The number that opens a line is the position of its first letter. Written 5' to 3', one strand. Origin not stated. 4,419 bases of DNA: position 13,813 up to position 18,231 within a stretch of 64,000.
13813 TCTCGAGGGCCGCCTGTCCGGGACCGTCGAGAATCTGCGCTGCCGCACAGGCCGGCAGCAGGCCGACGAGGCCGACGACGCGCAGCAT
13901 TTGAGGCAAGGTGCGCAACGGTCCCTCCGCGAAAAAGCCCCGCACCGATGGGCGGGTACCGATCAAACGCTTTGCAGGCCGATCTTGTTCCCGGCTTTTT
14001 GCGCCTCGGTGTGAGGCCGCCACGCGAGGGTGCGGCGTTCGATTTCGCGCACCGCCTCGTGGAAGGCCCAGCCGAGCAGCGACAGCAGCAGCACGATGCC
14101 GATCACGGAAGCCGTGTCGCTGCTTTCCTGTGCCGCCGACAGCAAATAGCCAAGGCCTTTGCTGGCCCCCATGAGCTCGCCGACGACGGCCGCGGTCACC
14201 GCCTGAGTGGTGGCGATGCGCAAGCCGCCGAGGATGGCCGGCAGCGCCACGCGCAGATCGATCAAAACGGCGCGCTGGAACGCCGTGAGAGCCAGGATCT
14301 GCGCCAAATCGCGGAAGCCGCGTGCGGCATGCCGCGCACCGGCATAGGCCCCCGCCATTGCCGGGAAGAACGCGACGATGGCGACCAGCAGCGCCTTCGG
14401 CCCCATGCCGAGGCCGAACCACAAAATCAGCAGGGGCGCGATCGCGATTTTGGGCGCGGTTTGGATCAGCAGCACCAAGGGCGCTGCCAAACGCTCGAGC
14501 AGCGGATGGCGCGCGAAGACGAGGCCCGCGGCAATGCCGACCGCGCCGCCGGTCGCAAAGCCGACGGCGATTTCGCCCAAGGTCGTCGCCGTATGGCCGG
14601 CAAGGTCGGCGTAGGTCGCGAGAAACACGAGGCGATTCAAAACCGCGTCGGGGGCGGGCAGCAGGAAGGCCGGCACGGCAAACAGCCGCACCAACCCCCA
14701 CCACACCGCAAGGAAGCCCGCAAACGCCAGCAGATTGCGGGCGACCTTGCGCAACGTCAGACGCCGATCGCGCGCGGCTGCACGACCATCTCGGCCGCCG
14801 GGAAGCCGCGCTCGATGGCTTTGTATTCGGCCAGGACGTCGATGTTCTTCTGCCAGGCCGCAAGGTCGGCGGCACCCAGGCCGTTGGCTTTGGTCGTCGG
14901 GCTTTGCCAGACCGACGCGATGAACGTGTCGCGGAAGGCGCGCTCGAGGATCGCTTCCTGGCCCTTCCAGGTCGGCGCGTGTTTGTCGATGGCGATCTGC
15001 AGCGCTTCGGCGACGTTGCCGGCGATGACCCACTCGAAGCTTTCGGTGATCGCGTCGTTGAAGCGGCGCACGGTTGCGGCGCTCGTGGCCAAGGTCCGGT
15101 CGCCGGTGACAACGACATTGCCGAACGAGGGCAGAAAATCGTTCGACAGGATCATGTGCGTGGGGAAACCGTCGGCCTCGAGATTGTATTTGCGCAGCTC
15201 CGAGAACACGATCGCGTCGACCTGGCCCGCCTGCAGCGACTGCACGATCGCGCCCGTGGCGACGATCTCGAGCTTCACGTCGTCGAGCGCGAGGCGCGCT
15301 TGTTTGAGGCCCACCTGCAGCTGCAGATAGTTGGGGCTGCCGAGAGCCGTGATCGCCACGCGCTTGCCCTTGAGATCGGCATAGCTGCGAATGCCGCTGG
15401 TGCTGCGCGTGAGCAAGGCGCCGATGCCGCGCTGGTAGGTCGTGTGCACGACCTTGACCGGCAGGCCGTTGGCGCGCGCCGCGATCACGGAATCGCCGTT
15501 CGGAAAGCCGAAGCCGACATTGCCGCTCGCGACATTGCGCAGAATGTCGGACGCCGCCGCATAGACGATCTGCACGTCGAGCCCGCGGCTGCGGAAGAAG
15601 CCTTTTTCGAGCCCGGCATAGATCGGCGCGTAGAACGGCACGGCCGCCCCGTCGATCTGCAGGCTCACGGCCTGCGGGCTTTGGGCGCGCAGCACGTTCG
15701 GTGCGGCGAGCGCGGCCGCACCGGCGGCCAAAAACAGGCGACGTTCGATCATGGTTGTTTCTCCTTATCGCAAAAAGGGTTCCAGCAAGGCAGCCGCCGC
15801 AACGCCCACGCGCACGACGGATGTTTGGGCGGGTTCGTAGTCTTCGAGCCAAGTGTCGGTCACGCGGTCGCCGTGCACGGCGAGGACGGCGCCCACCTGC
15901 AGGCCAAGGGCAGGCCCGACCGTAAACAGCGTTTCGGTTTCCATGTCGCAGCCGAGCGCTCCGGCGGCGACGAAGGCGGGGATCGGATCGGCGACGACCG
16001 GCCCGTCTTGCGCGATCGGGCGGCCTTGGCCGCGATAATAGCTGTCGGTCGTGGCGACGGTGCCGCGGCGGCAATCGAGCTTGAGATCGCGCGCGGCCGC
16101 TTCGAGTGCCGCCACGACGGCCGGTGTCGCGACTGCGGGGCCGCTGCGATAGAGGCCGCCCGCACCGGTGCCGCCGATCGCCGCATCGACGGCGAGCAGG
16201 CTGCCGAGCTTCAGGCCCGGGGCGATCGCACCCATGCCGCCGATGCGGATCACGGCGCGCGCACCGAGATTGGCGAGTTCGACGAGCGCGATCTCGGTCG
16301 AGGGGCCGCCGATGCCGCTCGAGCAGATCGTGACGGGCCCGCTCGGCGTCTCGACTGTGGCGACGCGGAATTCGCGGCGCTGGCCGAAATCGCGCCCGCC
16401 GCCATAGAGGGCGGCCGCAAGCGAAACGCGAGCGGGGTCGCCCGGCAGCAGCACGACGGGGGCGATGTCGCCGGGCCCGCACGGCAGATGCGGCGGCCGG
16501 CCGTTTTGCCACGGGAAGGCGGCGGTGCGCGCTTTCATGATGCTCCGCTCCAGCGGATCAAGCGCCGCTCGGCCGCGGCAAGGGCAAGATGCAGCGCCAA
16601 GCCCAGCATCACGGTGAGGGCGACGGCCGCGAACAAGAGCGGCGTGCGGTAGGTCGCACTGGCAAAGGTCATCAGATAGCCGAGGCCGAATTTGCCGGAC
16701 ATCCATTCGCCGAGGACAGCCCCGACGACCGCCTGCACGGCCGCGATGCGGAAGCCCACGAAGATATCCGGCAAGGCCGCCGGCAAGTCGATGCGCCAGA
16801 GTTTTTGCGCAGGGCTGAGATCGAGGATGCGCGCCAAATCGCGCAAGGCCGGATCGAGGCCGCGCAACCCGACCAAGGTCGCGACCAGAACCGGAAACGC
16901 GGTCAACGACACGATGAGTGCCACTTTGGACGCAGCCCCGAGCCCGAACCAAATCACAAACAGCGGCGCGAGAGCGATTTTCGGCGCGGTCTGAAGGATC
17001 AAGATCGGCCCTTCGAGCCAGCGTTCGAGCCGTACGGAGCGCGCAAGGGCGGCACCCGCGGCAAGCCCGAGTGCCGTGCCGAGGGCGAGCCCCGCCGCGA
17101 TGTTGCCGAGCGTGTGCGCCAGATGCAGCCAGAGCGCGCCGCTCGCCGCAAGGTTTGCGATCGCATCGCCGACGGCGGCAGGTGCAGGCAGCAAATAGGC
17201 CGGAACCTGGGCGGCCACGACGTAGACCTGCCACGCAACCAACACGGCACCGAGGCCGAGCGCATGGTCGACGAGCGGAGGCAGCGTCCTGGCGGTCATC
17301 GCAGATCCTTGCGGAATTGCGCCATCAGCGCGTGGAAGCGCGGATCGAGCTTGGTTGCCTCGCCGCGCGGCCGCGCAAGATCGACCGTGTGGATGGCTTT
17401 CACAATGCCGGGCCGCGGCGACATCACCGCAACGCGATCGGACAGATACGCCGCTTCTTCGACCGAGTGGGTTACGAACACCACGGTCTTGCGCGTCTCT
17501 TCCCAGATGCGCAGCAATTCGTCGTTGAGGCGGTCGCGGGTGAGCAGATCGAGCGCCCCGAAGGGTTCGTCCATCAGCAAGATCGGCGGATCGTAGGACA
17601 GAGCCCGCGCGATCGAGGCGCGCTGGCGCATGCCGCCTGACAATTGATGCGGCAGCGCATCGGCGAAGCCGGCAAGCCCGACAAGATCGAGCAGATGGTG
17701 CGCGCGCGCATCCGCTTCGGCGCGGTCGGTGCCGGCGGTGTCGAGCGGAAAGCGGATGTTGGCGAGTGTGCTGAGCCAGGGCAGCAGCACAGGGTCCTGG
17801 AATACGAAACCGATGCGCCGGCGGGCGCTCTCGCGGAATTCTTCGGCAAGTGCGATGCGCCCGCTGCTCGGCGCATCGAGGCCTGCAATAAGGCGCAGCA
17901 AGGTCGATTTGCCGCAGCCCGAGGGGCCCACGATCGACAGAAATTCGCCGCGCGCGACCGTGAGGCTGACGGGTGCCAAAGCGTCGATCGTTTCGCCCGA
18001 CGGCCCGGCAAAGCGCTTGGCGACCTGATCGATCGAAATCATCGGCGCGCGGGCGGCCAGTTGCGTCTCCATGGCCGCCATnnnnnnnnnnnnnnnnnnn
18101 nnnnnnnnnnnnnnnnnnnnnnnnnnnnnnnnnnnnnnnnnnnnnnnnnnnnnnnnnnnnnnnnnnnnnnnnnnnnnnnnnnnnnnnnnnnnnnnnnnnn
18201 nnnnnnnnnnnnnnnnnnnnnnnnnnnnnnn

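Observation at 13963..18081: NitT/TauT-type ABC importer with an embedded DeoD/Udp-family nucleoside phosphorylase, all translationally coupled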

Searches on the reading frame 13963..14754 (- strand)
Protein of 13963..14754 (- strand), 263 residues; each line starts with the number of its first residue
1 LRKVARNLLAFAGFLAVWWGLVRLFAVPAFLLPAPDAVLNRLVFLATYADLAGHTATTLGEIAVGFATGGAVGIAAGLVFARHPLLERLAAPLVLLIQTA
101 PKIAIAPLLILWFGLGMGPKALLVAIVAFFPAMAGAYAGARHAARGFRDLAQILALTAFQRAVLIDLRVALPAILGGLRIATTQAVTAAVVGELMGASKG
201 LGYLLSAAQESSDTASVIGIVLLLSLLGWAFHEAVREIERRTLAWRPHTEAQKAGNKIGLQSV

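Call 4: search_protein_families(library=pfam, proteins=[window:13963-14754:-], max_evalue=0.01)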
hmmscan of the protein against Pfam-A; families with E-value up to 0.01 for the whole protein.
window:13963-14754:- (263 aa): 1 family
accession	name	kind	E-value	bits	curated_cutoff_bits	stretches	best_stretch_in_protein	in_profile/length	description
PF00528.27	BPD_transp_1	-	7.1e-23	81.7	26.4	1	73-231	1-171/184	Binding-protein-dependent transport system inner membrane component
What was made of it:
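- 13963..14754 (-): Permease 2 (263 aa, TTG start), a paralogue of permease 1 (about 40% identity between the two types). BPD_transp_1 E=7.1e-23 (call 4).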

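Call 5: search_protein_families(library=ncbifam, proteins=[window:13963-14754:-], max_evalue=0.01)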
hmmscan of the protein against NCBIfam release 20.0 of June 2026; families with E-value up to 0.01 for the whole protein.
window:13963-14754:- (263 aa): 6 families
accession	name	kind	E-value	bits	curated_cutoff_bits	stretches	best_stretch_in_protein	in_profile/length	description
NF040733.1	ABC_perm_U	equivalog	1.2e-30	106.8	295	1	7-246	11-249/251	ABC transporter permease subunit SaoP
NF008470.0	PRK11365.1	equivalog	1.3e-29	103.4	347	1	11-254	18-261/263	aliphatic sulfonate ABC transporter permease SsuC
NF007545.0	PRK10160.1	equivalog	1.1e-26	93.8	342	1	3-246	23-271/275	taurine ABC transporter permease TauC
TIGR01183.1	ntrB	equivalog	1.2e-15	57.8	209.05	1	54-231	18-195/202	nitrate ABC transporter permease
TIGR03416.1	ABC_choXWV_perm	equivalog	1.4e-09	37.8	363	1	50-216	83-248/267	choline ABC transporter permease subunit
NF008196.0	PRK10952.1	equivalog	0.0006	18.7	439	1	71-207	162-297/356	glycine betaine/L-proline ABC transporter permease ProW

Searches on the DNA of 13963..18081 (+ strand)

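Call 9: search_dna_similar(query=window:13963-18081:+, collection=plasmids, mode=near, max_rows=10)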
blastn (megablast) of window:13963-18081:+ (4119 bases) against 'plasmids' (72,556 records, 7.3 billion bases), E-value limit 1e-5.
Records with a match: 5; places in all: 5; records where one place covers at least 80% of the query: 0.
Best place of each record, by identity: 60-80% 5.
By first word of the organism name: Caballeronia 2; Chelatococcus 1; Burkholderia 1; Variovorax 1.
By predicted mobility (MOB-suite, as given by PLSDB): non-mobilizable 5.
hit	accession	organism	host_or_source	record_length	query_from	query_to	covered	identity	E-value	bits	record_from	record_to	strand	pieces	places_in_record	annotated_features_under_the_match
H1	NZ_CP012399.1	Chelatococcus sp. CO-6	whole organism,Shengli Oilfield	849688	3403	3678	7%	73.8%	3e-19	106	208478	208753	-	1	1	ABC transporter ATP-binding protein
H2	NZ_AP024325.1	Caballeronia sp. NK8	-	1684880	3489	3690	5%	75.6%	8e-15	92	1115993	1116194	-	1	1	none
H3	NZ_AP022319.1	Burkholderia sp. THE68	Togo hemipterus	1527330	3489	3690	5%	75.5%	8e-15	92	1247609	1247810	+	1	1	none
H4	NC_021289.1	Caballeronia insecticola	-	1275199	3520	3690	4%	76.4%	3e-14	90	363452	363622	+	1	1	none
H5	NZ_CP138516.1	Variovorax paradoxus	Legume root,PacBio whole genome assembly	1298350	3573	3678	3%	78.0%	2e-6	64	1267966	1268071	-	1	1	none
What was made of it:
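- Tried and rejected: Megablast of the operon against plasmids gave only short ATPase hits at 74-78% identity (call 9).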
